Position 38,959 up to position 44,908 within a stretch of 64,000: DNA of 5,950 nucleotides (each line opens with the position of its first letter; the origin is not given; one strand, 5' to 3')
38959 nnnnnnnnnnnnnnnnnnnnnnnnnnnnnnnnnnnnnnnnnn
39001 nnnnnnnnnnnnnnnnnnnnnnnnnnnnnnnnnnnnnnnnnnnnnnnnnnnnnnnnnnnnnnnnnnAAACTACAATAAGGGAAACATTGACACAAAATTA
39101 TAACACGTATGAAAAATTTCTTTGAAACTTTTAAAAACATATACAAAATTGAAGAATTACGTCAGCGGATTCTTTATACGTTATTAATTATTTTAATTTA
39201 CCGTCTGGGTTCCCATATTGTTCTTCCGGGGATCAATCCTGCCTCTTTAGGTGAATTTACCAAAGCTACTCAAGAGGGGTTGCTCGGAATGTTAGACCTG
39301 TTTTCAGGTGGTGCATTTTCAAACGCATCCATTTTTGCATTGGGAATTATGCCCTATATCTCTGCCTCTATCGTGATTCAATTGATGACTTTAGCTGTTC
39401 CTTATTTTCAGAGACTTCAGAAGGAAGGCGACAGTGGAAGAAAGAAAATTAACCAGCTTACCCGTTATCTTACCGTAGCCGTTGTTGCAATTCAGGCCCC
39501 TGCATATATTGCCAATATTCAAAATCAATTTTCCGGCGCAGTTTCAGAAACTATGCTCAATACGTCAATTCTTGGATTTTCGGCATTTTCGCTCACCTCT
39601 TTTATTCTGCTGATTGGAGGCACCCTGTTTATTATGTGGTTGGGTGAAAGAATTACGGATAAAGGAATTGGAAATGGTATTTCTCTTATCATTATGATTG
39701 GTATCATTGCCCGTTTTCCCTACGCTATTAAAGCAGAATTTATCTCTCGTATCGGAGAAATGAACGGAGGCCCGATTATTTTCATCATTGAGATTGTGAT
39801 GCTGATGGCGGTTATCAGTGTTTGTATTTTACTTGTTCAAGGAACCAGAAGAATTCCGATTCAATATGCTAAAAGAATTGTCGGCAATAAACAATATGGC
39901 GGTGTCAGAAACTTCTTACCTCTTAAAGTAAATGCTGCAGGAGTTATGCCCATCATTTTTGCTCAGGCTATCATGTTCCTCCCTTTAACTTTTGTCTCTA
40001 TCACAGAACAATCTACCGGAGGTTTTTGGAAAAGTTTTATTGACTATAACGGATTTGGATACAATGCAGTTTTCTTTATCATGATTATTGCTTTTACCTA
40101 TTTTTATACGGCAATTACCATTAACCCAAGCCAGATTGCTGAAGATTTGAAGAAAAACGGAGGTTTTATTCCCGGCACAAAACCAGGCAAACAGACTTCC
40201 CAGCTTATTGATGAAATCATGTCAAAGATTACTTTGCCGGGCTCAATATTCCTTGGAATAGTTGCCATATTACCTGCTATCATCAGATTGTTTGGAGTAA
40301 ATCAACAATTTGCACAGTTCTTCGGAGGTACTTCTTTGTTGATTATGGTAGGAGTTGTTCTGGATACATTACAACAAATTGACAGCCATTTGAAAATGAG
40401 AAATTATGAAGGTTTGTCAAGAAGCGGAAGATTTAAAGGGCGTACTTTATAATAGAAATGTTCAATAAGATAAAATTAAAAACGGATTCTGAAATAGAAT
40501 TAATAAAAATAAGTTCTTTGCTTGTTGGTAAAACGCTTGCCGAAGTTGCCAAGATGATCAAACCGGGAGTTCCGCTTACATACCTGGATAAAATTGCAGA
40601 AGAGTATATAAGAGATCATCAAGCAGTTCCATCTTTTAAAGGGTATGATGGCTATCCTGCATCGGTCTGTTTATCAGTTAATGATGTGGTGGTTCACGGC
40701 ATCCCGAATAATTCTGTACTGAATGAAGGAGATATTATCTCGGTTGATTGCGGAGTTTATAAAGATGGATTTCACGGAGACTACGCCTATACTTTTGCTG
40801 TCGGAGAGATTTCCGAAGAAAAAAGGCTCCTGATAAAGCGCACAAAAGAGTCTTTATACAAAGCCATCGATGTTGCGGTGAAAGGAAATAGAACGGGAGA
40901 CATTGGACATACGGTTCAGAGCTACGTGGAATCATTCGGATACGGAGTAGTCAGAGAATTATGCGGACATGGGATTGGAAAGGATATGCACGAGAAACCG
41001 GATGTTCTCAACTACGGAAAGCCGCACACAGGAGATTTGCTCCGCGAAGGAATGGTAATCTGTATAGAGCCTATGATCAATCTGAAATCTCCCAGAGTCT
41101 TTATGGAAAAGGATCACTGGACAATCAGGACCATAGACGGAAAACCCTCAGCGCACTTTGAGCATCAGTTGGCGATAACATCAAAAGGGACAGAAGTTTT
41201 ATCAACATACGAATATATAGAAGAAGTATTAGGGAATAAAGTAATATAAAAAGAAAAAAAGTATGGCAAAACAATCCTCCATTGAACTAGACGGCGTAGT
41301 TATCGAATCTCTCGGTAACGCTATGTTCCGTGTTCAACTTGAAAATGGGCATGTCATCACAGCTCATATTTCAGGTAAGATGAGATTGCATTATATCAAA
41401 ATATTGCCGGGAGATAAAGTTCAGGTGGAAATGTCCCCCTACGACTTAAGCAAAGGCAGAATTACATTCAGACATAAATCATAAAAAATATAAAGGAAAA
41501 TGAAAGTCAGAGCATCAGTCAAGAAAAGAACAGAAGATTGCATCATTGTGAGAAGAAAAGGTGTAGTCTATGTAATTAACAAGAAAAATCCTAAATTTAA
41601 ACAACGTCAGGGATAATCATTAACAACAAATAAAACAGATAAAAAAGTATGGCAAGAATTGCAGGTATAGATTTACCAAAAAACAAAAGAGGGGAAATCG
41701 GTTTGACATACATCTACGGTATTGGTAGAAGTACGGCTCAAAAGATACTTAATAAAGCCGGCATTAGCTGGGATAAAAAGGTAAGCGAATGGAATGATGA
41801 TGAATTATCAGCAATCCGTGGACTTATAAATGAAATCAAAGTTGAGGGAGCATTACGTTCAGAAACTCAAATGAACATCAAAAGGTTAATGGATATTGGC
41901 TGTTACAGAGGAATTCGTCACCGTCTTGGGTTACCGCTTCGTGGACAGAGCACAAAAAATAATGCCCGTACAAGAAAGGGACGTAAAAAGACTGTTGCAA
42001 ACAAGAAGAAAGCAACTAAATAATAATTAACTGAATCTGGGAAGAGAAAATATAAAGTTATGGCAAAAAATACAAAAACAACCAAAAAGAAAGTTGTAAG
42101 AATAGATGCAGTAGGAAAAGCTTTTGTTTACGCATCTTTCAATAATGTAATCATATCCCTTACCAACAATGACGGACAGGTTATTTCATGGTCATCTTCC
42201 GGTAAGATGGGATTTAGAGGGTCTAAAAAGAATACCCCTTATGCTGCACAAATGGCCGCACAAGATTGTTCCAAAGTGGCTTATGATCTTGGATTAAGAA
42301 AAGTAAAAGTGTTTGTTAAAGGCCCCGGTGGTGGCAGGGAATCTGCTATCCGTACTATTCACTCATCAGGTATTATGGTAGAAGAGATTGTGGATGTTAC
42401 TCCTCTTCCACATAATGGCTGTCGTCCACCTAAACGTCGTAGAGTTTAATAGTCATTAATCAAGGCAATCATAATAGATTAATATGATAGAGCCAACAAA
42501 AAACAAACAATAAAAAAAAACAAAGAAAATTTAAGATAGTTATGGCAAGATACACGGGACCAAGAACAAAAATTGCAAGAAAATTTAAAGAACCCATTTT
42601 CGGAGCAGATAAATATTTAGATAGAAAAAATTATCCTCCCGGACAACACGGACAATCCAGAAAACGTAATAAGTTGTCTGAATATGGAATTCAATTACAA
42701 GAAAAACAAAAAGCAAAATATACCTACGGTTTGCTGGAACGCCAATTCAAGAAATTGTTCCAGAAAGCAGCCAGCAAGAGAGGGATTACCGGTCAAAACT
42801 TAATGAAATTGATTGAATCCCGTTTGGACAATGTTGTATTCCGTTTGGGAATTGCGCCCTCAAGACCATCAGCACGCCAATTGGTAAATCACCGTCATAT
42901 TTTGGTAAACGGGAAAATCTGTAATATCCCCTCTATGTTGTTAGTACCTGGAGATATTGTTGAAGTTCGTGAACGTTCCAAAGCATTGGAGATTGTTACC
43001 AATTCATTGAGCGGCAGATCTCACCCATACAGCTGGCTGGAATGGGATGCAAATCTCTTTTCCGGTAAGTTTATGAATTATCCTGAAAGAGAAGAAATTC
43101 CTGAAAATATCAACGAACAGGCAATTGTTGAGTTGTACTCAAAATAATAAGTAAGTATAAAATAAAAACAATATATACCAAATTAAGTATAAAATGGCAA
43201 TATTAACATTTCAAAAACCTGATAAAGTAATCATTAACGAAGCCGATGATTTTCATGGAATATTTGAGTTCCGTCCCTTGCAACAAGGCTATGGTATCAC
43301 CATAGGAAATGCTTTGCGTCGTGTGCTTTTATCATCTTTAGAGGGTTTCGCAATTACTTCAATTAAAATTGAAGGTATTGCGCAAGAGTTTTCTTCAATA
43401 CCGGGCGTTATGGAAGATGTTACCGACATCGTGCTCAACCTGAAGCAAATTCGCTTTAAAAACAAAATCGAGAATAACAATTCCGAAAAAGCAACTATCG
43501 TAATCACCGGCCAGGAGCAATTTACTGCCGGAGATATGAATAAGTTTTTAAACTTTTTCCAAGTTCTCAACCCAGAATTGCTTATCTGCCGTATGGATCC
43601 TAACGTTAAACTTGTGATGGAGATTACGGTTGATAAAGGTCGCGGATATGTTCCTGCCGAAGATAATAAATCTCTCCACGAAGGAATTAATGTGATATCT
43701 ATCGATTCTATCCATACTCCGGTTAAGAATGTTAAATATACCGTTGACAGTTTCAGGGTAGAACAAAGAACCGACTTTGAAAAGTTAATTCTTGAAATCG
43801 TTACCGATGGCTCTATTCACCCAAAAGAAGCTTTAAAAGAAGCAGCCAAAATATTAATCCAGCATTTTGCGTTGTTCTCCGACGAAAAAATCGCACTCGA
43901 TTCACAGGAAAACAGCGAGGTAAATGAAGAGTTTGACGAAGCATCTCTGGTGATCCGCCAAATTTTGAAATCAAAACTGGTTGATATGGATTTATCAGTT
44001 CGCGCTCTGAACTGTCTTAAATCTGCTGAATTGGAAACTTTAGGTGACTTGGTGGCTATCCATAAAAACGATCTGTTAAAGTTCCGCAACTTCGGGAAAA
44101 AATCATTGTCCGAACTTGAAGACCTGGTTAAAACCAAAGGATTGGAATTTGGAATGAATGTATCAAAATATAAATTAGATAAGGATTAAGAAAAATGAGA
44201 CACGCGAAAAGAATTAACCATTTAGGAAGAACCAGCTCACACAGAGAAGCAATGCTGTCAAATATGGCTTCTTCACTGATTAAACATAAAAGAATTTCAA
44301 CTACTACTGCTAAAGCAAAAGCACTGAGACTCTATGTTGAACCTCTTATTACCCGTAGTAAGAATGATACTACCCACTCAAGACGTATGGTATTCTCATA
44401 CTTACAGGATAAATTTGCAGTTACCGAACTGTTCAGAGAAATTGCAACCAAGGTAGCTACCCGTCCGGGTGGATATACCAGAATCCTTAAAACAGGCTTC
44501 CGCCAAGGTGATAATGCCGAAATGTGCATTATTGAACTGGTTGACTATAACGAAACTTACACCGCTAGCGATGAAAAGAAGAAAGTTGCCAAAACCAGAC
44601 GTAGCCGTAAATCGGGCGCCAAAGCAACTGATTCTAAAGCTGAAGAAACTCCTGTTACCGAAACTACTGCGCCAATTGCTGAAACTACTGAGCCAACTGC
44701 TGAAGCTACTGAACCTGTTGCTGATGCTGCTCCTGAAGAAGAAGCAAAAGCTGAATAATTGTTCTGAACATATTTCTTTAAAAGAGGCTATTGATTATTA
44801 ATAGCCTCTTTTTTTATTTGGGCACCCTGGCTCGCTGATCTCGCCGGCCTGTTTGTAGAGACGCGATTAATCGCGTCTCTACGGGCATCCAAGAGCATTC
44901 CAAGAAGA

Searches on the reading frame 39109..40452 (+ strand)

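Call 3: search_protein_families(library=ncbifam, proteins=[window:39109-40452:+])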
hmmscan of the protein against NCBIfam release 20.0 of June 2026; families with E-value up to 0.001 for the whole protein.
window:39109-40452:+ (447 aa): 3 families
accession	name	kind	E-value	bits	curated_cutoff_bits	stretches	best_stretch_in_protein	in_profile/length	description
TIGR00967.1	3a0501s007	equivalog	3.8e-110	368.6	253.6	1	18-433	1-414/414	preprotein translocase subunit SecY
NF009082.0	PRK12417.1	equivalog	1.1e-48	165.8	353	1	12-435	7-400/406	accessory Sec system protein translocase subunit SecY2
TIGR02920.1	acc_sec_Y2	equivalog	1.7e-46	158.8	249.6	1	19-434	4-392/395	accessory Sec system protein translocase subunit SecY2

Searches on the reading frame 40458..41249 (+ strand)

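Call 69: search_protein_families(library=ncbifam, proteins=[window:40458-41249:+], max_evalue=1e-8)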
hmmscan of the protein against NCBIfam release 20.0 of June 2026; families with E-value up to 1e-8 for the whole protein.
window:40458-41249:+ (263 aa): 8 families
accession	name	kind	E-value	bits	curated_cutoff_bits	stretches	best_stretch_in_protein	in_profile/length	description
TIGR00500.1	met_pdase_I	equivalog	7.2e-93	310.6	171.35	1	5-249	1-245/247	type I methionyl aminopeptidase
NF009533.0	PRK12897.1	equivalog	7e-70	235.2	488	1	5-249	2-246/248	type I methionyl aminopeptidase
NF005583.0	PRK07281.1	equivalog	2.9e-54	184.3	445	2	106-249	134-278/286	methionyl aminopeptidase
NF008970.0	PRK12318.1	equivalog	9.9e-54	182.5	267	1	4-252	40-290/291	methionyl aminopeptidase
TIGR00501.1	met_pdase_II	equivalog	4.4e-26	92.1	222.65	1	23-206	15-190/295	type II methionyl aminopeptidase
NF040821.1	dipep_PepQ_Arch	equivalog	1.2e-15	57.4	630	1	8-209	123-316/346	Xaa-Pro dipeptidase PepQ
NF007310.0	PRK09795.1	equivalog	3.3e-09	36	393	1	6-210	126-327/361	aminopeptidase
TIGR00495.1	crvDNA_42K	hypoth_equivalog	7.4e-09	34.7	430.05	0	9-173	16-189/383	ErbB3-binding protein EBP1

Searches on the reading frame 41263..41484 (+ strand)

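Call 69: search_protein_families(library=ncbifam, proteins=[window:41263-41484:+], max_evalue=1e-8)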
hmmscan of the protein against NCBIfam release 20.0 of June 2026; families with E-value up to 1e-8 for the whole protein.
window:41263-41484:+ (73 aa): 1 family
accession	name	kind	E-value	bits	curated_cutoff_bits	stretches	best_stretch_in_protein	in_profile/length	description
TIGR00008.1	infA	equivalog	2.7e-36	123.3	61.15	1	3-71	1-69/69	translation initiation factor IF-1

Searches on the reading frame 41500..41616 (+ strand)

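Call 81: search_protein_families(library=ncbifam, proteins=[window:41500-41616:+], max_evalue=1e-8)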
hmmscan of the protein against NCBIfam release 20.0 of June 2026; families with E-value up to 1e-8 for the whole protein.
window:41500-41616:+ (38 aa): 2 families
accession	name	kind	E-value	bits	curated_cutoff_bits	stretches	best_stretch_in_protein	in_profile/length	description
NF002021.1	PRK00831.1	exception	5.7e-20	71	70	1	1-38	1-41/41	type B 50S ribosomal protein L36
TIGR01022.1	rpmJ_bact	equivalog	1.3e-15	57.1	22.7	1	1-38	1-37/37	50S ribosomal protein L36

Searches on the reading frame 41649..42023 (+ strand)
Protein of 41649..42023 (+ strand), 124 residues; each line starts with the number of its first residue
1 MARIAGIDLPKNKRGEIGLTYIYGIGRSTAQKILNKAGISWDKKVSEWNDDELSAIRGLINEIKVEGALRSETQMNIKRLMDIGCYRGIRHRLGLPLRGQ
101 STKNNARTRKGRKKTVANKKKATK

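Call 69: search_protein_families(library=ncbifam, proteins=[window:41649-42023:+], max_evalue=1e-8)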
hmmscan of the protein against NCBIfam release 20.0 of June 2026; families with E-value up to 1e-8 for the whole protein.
window:41649-42023:+ (124 aa): 3 families
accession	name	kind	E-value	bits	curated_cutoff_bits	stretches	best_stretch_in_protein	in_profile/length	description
TIGR03631.1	uS13_bact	equivalog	1.8e-50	170.2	130.45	1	3-114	1-113/113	30S ribosomal protein S13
NF003140.0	PRK04053.1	equivalog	9.3e-19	68.1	159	1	68-121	101-152/157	30S ribosomal protein S13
TIGR03629.1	uS13_arch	equivalog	5.1e-18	65.7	175.55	1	68-116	94-140/144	30S ribosomal protein S13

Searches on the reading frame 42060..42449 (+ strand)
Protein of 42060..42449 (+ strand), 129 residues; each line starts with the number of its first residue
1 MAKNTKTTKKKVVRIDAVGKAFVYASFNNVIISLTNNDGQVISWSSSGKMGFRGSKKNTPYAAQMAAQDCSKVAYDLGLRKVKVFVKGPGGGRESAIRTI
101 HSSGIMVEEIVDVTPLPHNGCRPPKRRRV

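Call 69: search_protein_families(library=ncbifam, proteins=[window:42060-42449:+], max_evalue=1e-8)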
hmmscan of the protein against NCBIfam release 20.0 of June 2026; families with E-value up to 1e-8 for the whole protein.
window:42060-42449:+ (129 aa): 4 families
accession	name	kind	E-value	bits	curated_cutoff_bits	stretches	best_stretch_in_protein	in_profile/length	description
NF003698.1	PRK05309.1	equivalog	3.1e-54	182.5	111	1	10-128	2-120/120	30S ribosomal protein S11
TIGR03632.1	uS11_bact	equivalog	1.8e-51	173.5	154.5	1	11-126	2-117/117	30S ribosomal protein S11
NF007176.0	PRK09607.1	equivalog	3.6e-23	82.2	182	1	17-128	8-128/132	30S ribosomal protein S11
TIGR03628.1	arch_S11P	equivalog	4.3e-19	69.1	182.35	1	19-124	3-117/117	30S ribosomal protein S11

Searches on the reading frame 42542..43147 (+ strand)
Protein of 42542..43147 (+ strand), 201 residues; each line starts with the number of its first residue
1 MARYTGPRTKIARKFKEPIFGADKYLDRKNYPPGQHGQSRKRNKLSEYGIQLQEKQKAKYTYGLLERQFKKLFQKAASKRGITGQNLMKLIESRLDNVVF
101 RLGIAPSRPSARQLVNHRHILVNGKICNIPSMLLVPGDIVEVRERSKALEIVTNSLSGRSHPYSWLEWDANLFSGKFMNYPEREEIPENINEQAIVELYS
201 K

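Call 69: search_protein_families(library=ncbifam, proteins=[window:42542-43147:+], max_evalue=1e-8)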
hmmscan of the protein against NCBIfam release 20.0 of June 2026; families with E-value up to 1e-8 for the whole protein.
window:42542-43147:+ (201 aa): 4 families
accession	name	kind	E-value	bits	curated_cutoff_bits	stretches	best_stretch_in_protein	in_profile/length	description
NF003717.0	PRK05327.1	equivalog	6.4e-81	271.1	116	1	1-201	1-202/202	30S ribosomal protein S4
TIGR01017.1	rpsD_bact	equivalog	6.2e-73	244.8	177.2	1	3-201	1-200/200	30S ribosomal protein S4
NF003139.0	PRK04051.1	equivalog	6e-11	42.5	138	1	82-134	92-144/179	30S ribosomal protein S4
TIGR01018.1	uS4_arch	equivalog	4.1e-10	39.8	82.25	1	81-134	92-145/162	30S ribosomal protein S4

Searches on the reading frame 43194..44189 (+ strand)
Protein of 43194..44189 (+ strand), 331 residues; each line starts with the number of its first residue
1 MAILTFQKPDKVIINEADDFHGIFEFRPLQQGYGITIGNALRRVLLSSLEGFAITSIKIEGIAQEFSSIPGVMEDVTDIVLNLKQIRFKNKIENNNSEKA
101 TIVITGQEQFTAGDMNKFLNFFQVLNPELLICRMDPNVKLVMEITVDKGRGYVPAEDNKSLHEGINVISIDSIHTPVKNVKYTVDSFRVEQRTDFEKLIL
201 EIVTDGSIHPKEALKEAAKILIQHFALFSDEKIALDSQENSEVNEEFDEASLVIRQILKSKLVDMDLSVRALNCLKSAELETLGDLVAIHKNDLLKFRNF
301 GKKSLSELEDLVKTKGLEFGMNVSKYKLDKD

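Call 81: search_protein_families(library=ncbifam, proteins=[window:43194-44189:+], max_evalue=1e-8)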
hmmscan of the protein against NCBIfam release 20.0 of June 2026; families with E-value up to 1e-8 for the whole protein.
window:43194-44189:+ (331 aa): 8 families
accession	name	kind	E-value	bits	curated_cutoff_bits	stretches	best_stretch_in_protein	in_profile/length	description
NF003516.0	PRK05182.2-2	equivalog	6.1e-124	413.3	353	1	1-330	1-314/315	DNA-directed RNA polymerase subunit alpha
NF003519.0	PRK05182.2-5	equivalog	8.5e-107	356.8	277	1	5-323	3-318/320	DNA-directed RNA polymerase subunit alpha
TIGR02027.1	rpoA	equivalog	2e-104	349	227.8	1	22-322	2-298/298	DNA-directed RNA polymerase subunit alpha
NF003513.0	PRK05182.1-2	equivalog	2e-101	339.3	302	1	5-327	8-323/338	DNA-directed RNA polymerase subunit alpha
NF003517.0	PRK05182.2-3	equivalog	2.1e-89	299.9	356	1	6-325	8-324/344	DNA-directed RNA polymerase subunit alpha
NF003515.0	PRK05182.2-1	equivalog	5.8e-89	298.5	406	1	4-318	2-309/314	DNA-directed RNA polymerase subunit alpha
NF003514.0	PRK05182.1-4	equivalog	2.1e-77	260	434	1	13-319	10-308/338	DNA-directed RNA polymerase subunit alpha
NF003518.0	PRK05182.2-4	equivalog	2.6e-73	246.9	523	1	4-322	2-307/312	DNA-directed RNA polymerase subunit alpha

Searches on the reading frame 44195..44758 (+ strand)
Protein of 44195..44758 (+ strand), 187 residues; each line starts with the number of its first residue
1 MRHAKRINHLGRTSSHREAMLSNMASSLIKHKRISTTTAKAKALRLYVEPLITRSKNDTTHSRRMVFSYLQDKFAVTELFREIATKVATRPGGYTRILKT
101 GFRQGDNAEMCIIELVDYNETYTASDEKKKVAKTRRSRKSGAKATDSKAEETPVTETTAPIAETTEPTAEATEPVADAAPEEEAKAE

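Call 69: search_protein_families(library=ncbifam, proteins=[window:44195-44758:+], max_evalue=1e-8)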
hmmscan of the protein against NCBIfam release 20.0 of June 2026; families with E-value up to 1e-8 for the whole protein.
window:44195-44758:+ (187 aa): 2 families
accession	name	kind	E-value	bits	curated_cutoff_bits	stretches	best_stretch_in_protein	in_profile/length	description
NF051448.1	50S_L17_sunset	exception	3.6e-44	151.1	280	1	8-178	8-180/229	50S ribosomal protein L17, sunset domain variant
TIGR00059.1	L17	equivalog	1.1e-42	144.9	70.05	1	7-117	2-112/112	50S ribosomal protein L17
